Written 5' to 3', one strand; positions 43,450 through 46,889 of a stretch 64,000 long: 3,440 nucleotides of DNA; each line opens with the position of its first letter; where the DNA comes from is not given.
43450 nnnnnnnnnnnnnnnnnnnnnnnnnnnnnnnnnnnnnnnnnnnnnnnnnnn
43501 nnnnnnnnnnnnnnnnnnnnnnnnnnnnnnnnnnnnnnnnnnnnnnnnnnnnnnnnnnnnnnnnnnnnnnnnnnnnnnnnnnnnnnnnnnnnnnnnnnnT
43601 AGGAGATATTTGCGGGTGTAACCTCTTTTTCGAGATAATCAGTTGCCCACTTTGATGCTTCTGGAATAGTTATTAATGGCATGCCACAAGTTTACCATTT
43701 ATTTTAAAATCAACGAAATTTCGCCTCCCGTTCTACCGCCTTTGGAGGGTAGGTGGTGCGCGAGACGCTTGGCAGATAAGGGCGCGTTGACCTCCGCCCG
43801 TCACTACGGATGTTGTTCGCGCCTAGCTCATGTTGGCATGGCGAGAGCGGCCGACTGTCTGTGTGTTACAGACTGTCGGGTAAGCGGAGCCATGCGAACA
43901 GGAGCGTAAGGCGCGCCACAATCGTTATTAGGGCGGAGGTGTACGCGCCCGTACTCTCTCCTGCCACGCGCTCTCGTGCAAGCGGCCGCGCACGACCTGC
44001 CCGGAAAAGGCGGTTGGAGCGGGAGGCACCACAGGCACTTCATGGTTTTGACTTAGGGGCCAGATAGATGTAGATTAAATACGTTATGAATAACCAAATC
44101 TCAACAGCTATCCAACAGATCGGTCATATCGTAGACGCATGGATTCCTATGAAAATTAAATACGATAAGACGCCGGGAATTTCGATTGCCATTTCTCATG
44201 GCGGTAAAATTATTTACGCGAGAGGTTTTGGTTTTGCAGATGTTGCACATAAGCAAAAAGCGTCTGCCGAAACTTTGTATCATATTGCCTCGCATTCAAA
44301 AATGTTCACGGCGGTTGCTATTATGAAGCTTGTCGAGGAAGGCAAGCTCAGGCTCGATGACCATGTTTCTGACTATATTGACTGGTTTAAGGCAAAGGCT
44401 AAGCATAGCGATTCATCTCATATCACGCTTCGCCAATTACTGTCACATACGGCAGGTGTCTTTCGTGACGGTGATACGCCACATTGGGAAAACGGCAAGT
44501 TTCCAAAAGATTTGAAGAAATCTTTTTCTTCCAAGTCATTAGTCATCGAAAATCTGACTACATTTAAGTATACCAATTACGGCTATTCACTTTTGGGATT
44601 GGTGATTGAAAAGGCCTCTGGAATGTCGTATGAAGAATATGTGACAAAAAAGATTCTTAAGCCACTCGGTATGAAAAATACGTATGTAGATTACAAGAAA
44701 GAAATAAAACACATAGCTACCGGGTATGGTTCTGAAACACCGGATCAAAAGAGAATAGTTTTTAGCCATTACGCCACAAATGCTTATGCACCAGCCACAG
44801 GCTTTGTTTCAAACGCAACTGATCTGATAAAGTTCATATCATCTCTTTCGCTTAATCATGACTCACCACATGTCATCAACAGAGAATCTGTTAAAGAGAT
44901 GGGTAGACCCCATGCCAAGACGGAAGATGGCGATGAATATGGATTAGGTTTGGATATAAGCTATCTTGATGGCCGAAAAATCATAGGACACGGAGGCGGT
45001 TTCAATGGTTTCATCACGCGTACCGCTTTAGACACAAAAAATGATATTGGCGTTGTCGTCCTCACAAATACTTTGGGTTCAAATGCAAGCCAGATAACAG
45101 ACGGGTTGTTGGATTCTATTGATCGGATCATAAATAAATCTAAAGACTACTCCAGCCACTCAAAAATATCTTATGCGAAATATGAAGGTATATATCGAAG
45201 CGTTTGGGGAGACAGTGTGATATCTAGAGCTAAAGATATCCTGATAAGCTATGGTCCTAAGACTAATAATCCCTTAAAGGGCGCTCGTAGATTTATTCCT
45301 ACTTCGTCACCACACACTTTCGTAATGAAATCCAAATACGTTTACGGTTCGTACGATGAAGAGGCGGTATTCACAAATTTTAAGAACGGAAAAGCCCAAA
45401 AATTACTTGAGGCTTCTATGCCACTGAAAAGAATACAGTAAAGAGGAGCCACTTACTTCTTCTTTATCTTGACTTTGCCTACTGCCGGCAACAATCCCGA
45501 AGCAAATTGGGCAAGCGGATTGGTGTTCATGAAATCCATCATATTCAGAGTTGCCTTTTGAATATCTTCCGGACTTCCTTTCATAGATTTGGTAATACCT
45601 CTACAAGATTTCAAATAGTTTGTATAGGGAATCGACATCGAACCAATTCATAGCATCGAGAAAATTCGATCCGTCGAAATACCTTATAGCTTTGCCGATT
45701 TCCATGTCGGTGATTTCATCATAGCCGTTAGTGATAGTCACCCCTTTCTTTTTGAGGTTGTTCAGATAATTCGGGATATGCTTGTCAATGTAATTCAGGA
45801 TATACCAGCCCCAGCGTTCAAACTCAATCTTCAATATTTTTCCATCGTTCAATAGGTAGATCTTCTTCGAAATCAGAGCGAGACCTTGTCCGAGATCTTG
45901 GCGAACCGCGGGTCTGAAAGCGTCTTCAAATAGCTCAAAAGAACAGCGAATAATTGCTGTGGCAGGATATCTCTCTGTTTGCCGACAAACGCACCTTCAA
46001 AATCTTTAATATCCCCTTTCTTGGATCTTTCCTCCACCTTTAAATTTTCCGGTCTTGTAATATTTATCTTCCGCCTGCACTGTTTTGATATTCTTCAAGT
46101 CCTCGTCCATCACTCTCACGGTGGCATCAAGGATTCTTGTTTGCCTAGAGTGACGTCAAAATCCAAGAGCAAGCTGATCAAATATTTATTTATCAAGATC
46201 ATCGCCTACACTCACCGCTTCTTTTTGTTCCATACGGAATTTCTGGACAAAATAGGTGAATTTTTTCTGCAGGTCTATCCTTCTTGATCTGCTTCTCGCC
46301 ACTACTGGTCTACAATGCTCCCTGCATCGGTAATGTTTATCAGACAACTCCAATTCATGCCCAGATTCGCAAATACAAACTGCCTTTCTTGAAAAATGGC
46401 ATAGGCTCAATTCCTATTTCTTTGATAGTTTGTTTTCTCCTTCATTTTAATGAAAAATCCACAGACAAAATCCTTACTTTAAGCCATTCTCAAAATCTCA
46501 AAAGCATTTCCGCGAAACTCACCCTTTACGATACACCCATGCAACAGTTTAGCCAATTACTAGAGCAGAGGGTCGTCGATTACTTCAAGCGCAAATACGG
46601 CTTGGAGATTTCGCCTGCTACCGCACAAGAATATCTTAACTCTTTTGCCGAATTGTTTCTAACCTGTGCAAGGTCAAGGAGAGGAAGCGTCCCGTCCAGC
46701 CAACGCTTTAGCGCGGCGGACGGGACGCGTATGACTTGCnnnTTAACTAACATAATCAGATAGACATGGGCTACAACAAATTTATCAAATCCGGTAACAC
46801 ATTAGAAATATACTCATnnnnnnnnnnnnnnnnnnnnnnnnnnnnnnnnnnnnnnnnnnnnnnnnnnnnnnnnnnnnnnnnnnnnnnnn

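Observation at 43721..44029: GC-rich ~310-bp element with complementary ends between the R-M operon and the hydrolase promoter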

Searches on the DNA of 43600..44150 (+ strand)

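Call 4: search_rna_families(source=window, start=43600, end=44150, threshold=evalue, max_evalue=10, show_alignments=4)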
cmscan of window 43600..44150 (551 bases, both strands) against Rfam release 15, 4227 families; matches with E-value up to 10: 0.
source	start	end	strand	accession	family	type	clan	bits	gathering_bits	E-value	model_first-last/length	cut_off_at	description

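Call 10: search_dna_similar(query=window:43715-44035:+, collection=phages, mode=distant, max_evalue=1)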
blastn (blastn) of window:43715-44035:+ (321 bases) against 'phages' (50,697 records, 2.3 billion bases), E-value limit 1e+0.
Records with a match: 4; places in all: 4; records where one place covers at least 80% of the query: 0.
Best place of each record, by identity: 95-99% 4.
By first word of the organism name: Bordetella 4.
By host as written in the record: Bordetella bronchiseptica ATCC 10580 4.
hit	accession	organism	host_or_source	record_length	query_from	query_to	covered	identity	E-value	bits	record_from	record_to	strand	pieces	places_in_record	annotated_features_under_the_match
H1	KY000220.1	Bordetella phage FP1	Bordetella bronchiseptica ATCC 10580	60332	217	241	8%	96.0%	3e-1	42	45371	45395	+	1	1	endolysin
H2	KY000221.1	Bordetella phage CN1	Bordetella bronchiseptica ATCC 10580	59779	217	241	8%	96.0%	3e-1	42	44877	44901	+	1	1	endolysin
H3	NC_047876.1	Bordetella phage CN1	Bordetella bronchiseptica ATCC 10580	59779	217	241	8%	96.0%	3e-1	42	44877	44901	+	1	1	endolysin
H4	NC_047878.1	Bordetella phage FP1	Bordetella bronchiseptica ATCC 10580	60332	217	241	8%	96.0%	3e-1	42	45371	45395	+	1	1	endolysin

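Call 85: search_dna_similar(query=window:43715-44035:+, collection=plasmids, mode=distant, max_evalue=0.1, max_rows=10)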
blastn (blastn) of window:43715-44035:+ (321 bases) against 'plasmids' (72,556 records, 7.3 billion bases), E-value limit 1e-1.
No match.

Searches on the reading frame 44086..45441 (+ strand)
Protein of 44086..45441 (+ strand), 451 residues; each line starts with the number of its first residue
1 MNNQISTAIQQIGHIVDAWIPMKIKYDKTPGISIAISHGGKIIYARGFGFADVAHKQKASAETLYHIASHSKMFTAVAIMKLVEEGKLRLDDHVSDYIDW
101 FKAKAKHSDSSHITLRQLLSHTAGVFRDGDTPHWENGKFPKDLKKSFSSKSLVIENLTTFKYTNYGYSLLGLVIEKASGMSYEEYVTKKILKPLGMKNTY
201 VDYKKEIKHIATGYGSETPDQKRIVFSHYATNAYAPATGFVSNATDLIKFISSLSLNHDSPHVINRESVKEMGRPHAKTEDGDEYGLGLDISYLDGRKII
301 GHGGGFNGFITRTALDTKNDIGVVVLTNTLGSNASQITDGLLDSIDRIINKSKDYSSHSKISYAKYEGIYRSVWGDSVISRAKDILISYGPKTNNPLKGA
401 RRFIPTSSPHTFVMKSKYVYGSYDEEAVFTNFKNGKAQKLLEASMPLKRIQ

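Call 11: search_protein_families(library=pfam, proteins=[window:44086-45441:+])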
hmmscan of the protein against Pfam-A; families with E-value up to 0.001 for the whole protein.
window:44086-45441:+ (451 aa): 1 family
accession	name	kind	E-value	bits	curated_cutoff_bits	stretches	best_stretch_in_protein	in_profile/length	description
PF00144.29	Beta-lactamase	-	5.4e-72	243.2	27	1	28-339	13-320/329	Beta-lactamase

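Call 14: find_encoding_contigs(protein=window:44086-45441:+, flank=6000, max_places=10)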
Protein window:44086-45441:+ (451 aa): no gene with exactly this product is on record in the collection.

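Call 18: find_homologous_proteins(query=window:44086-45441:+, max_evalue=1e-30)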
Query window:44086-45441:+ (451 aa): 1471 proteins with E <= 1e-30 among 8000 candidates; the best 120 are listed.
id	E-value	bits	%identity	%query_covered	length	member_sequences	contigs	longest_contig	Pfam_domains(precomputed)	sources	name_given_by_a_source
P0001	0.0e+0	1013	100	100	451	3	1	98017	PF00144.30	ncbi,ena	-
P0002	2.8e-221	753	73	98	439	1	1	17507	PF00144.30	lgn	-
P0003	9.8e-218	742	72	100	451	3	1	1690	PF00144.30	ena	-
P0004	1.3e-211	721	69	100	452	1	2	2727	PF00144.30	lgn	-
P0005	2.9e-178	612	62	98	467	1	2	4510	PF00144.30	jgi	jgi:CubicO group peptidase (beta-lactamase class C family)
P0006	1.2e-177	610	61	98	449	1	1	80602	PF00144.30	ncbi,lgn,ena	-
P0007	1.3e-177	609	61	98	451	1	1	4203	PF00144.30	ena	-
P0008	1.3e-176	606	58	100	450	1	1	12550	PF00144.30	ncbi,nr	ncbi:MAG: beta-lactamase family protein [Patescibacteria group bacterium]|nr:beta-lactamase family p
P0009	9.1e-175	600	59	98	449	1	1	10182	PF00144.30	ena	-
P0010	1.1e-172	593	59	99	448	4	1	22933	PF00144.30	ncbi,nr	ncbi:beta-lactamase family protein [Patescibacteria group bacterium]|nr:beta-lactamase family protei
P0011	1.2e-170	586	57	100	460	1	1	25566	PF00144.30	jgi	jgi:CubicO group peptidase (beta-lactamase class C family)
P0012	5.6e-170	584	58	100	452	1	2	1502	PF13354.13,PF00144.30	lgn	-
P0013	1.1e-168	580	58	98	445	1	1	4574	PF00144.30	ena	-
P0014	3.5e-168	578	57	100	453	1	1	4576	PF00144.30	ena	-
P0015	1.8e-167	576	56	100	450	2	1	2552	PF00144.30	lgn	-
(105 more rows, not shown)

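Call 20: find_encoding_contigs(protein=P0001, flank=3000, max_places=5)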
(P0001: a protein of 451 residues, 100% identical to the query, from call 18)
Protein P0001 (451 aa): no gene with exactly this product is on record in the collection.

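Call 21: find_encoding_contigs(protein=P0002, flank=6000, max_places=5)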
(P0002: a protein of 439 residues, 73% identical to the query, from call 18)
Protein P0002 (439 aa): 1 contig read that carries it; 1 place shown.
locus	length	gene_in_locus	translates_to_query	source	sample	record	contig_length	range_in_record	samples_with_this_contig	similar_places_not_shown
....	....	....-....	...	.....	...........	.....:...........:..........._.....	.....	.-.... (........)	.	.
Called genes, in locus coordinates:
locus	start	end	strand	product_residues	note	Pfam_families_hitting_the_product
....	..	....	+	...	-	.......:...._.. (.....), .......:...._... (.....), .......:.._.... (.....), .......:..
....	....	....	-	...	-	-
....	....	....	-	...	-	-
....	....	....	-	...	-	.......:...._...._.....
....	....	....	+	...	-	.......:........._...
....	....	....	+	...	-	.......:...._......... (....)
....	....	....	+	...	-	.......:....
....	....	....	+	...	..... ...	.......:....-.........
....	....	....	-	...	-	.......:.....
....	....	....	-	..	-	-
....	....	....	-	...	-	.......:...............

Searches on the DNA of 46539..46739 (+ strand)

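Call 64: search_rna_families(source=L030, start=3400, end=7600, threshold=evalue, max_evalue=1)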
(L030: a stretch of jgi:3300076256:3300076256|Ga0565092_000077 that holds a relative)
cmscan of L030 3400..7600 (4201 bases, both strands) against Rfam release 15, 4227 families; matches with E-value up to 1: 5.
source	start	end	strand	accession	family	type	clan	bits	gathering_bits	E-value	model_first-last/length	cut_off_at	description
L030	4096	4167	+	RF00005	tRNA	Gene; tRNA;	CL00001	63.9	29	9.6e-13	1-71/71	no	tRNA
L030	3856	3943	-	RF00005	tRNA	Gene; tRNA;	CL00001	45.7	29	9.9e-08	1-71/71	no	tRNA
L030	3797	3965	-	RF02223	sX4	Gene; sRNA;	-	25.4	70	0.019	1-167/167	no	Proteobacterial sRNA sX4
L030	4096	4166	+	RF01684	mascRNA-menRNA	Gene;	-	24.1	42.5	0.12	1-56/56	no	MALAT1-associated small cytoplasmic RNA/MEN beta RNA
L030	3856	3886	+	RF04351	Plastid-psbl-rps4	Cis-reg;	-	20.1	68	0.93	1-53/53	no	Plastid-psbl-rps4 3UTR RNA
